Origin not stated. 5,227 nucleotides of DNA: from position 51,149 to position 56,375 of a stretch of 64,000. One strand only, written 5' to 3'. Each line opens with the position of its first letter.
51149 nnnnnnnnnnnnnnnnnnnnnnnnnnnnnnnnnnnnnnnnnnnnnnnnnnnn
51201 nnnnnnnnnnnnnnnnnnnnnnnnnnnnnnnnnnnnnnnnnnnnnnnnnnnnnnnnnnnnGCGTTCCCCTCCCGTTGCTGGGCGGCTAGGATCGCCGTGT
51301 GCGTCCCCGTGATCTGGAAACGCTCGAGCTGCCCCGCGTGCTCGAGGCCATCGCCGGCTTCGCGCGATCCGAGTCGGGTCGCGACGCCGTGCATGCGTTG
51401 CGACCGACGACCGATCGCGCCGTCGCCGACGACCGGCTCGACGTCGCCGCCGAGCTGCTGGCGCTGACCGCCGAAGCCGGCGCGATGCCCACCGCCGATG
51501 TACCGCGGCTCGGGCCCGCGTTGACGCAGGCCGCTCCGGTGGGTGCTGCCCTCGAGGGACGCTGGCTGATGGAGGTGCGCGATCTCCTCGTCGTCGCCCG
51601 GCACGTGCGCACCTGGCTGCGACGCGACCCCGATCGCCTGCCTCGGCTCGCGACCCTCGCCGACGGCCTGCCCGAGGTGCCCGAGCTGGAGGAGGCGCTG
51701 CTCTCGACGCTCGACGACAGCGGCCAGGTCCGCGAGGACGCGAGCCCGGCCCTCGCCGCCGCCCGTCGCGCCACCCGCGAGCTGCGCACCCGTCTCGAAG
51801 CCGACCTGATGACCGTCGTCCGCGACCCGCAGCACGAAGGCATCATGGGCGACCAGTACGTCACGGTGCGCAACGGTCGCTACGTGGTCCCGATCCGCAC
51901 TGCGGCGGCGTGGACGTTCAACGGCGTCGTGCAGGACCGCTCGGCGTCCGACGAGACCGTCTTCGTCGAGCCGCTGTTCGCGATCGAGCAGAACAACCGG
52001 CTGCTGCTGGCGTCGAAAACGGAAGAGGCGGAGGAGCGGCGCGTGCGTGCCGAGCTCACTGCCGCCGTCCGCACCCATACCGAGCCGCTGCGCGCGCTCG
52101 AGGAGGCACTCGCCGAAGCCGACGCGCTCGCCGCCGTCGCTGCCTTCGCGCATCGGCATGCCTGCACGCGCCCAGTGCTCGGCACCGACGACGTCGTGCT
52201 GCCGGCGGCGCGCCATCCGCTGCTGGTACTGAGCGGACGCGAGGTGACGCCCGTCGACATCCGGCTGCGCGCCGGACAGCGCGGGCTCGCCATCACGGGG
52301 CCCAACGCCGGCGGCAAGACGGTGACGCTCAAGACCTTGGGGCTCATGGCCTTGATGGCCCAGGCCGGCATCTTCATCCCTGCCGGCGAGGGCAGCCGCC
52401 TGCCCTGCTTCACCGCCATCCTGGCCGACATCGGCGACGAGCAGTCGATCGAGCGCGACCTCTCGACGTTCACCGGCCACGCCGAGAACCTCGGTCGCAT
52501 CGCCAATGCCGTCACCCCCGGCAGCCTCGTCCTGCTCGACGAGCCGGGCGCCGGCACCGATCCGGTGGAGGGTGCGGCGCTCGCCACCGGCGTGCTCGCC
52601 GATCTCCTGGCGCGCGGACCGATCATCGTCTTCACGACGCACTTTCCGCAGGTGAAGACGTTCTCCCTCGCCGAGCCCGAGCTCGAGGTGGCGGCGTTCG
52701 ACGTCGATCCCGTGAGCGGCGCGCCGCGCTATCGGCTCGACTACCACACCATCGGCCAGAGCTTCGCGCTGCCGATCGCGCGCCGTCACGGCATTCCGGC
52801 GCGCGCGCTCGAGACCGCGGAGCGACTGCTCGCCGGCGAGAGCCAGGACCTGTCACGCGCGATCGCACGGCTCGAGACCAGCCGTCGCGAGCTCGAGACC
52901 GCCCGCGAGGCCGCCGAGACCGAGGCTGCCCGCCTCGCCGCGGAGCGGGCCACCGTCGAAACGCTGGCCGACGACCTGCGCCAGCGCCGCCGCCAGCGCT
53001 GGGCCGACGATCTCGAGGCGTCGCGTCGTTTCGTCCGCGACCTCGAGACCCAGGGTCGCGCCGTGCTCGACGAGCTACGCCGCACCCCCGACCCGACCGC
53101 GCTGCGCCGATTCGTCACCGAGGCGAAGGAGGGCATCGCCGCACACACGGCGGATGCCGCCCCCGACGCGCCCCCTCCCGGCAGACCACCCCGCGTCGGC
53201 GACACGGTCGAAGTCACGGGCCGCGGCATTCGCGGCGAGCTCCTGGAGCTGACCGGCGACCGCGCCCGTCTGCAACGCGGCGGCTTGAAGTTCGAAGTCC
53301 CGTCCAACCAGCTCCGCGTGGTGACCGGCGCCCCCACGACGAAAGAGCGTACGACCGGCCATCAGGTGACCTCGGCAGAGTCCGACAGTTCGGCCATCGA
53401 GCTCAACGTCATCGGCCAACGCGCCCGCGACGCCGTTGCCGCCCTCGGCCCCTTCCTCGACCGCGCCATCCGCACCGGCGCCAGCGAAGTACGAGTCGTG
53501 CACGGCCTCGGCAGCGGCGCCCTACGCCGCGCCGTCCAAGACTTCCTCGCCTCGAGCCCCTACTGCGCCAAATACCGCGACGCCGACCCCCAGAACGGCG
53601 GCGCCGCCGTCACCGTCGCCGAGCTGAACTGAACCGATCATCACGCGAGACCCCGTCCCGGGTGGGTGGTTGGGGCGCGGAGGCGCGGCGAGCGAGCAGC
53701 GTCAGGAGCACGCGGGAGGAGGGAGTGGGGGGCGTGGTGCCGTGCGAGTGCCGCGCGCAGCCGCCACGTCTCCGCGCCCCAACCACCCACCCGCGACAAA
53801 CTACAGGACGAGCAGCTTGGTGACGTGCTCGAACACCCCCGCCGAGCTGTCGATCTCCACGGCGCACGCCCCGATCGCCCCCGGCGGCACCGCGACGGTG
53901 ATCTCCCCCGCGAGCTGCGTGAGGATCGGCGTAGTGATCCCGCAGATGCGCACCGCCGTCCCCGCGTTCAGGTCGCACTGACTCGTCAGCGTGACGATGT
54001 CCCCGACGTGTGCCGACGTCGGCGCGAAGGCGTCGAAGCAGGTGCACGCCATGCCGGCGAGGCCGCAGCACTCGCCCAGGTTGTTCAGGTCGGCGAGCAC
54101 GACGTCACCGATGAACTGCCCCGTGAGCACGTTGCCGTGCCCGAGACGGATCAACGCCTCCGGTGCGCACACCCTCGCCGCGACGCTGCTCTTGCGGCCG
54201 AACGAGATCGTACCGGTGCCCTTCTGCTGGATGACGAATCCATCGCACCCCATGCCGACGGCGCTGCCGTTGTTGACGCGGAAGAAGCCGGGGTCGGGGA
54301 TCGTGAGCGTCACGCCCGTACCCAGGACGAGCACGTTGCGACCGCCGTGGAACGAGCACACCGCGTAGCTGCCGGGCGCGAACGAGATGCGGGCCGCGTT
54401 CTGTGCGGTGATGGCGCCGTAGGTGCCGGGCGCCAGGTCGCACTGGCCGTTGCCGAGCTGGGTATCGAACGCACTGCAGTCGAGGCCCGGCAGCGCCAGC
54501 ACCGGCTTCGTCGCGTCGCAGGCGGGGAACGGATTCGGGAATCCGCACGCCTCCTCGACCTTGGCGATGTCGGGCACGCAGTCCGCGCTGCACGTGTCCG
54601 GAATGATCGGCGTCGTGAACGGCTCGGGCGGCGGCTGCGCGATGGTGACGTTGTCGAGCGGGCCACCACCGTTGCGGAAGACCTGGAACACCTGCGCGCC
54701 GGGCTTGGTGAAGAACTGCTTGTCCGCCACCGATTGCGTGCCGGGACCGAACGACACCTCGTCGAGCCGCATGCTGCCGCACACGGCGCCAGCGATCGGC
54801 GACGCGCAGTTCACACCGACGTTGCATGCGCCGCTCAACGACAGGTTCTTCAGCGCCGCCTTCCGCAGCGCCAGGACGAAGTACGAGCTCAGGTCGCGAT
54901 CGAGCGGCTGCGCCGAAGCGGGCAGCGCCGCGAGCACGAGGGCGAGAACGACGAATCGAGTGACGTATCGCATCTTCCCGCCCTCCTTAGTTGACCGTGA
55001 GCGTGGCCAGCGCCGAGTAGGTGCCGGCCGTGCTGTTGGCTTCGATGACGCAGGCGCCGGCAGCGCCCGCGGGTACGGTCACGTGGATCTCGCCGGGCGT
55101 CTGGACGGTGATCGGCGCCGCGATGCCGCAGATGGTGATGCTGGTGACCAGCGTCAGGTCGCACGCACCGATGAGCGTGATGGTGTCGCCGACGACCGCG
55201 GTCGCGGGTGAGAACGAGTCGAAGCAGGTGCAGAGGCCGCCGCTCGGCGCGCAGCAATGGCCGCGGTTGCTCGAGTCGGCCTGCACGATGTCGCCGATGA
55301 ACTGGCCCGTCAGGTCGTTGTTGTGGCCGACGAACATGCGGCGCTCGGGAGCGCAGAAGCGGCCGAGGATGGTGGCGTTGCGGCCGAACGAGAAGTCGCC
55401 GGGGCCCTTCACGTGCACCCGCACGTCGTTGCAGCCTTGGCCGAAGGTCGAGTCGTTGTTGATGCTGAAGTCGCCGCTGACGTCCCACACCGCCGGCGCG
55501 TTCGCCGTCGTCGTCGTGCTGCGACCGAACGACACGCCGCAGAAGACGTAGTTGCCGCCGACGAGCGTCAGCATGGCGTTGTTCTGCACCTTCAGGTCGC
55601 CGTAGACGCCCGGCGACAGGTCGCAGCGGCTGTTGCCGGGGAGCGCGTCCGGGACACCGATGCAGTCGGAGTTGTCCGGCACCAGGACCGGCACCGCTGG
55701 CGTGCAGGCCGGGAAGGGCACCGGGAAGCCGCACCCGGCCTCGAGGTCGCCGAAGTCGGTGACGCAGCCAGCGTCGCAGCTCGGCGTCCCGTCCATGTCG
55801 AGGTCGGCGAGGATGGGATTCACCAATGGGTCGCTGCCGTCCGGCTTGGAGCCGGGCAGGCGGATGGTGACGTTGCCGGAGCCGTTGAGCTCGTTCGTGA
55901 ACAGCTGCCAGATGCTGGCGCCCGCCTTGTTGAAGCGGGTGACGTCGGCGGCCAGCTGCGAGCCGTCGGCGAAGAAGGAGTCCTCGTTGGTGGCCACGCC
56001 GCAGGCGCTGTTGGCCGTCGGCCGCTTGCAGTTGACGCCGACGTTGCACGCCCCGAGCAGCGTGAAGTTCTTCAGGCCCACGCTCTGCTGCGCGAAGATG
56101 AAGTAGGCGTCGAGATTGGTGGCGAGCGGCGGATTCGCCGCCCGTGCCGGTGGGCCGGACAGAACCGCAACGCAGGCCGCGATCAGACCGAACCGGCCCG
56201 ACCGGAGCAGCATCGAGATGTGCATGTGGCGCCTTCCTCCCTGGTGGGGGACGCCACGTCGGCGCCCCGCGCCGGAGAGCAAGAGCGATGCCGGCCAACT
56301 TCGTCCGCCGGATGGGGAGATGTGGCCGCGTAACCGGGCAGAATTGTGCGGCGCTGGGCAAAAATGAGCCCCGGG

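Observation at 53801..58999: Tandem array of four secreted 19-cysteine paralogs with an unassignable ~300-aa N-terminal region plus an IPT/TIG-like C-terminus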

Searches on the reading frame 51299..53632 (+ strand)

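Call 65: search_protein_families(library=pfam, proteins=[window:51299-53632:+], max_evalue=0.00001)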
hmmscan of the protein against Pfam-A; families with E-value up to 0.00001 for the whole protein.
window:51299-53632:+ (777 aa): 4 families
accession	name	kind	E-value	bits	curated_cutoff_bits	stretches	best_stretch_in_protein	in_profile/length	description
PF00488.27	MutS_V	-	1.9e-27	96.9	30.2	1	332-511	3-184/188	MutS domain V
PF01713.27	Smr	-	1.4e-19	70.5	25.7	1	702-776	1-76/77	Smr domain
PF05192.23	MutS_III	-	1.5e-06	29.1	34.1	0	34-281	42-194/194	MutS domain III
PF20297.4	MSSS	-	6e-06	26.3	26.8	0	633-672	1-42/42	MutS2 and Smr-associated SH3 domain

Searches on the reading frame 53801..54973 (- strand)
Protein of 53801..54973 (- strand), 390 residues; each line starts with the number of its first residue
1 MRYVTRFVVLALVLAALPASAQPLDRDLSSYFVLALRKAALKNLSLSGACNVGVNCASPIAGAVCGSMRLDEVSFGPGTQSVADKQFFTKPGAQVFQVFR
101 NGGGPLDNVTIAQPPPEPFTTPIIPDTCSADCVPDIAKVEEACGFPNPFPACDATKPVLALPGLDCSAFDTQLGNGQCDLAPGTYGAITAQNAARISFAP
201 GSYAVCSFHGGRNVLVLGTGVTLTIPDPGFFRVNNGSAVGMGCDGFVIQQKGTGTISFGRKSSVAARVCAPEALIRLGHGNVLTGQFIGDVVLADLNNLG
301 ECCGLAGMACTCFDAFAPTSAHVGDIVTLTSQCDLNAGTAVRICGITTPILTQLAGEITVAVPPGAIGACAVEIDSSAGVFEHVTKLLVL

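Call 3: search_protein_families(library=pfam, proteins=[window:53801-54973:-], max_evalue=1)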
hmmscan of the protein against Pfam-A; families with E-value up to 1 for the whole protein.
window:53801-54973:- (390 aa): 0 families

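Call 4: search_protein_families(library=ncbifam, proteins=[window:53801-54973:-], max_evalue=1)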
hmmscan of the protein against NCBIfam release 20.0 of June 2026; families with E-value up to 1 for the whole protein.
window:53801-54973:- (390 aa): 0 families

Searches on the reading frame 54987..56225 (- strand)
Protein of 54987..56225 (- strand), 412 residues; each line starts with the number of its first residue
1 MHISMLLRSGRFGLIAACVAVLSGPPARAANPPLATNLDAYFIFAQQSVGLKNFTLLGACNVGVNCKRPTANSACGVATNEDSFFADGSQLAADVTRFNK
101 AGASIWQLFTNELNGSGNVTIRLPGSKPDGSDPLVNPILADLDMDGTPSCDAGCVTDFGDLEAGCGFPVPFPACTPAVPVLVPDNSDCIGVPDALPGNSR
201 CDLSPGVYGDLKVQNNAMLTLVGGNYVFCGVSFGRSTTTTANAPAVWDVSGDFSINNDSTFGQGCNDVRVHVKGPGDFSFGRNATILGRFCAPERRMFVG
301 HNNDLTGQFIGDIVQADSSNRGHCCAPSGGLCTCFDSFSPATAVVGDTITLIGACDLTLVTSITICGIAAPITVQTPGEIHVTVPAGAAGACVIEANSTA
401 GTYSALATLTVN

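Call 3: search_protein_families(library=pfam, proteins=[window:54987-56225:-], max_evalue=1)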
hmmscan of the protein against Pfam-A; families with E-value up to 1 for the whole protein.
window:54987-56225:- (412 aa): 2 families
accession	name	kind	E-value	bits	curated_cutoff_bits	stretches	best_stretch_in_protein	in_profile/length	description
PF01833.30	TIG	-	0.00056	20.3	20.9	1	335-394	3-66/84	IPT/TIG domain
PF23981.1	DUF7305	-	0.022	15.1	27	1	209-320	78-174/185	Domain of unknown function (DUF7305)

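Call 4: search_protein_families(library=ncbifam, proteins=[window:54987-56225:-], max_evalue=1)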
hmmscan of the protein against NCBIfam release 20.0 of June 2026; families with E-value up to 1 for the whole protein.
window:54987-56225:- (412 aa): 0 families
